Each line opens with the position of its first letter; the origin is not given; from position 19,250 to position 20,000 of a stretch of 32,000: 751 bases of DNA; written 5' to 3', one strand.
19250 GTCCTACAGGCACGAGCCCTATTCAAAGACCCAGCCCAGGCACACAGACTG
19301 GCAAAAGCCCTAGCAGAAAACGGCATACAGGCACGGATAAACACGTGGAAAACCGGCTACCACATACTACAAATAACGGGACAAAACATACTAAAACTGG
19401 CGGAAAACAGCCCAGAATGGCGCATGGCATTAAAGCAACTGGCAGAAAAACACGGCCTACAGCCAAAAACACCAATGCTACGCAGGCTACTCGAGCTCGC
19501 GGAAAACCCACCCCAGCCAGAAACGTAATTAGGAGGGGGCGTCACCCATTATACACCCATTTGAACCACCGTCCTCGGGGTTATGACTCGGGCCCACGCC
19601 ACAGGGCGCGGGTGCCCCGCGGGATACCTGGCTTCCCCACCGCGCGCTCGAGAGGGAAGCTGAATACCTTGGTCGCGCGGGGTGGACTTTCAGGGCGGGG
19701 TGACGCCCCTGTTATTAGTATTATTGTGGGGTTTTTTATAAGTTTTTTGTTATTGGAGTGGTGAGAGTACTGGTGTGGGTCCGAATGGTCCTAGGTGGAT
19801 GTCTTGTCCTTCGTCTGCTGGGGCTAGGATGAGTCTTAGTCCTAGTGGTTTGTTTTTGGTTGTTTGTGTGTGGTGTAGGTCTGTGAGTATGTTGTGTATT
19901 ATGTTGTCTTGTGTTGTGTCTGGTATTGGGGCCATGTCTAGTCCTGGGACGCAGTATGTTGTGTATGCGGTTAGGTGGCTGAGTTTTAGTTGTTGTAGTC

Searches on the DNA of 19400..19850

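Call 34: search_rna_families(source=window, start=19400, end=19850, threshold=evalue, max_evalue=1, show_alignments=2)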
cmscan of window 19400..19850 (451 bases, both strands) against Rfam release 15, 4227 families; matches with E-value up to 1: 0.
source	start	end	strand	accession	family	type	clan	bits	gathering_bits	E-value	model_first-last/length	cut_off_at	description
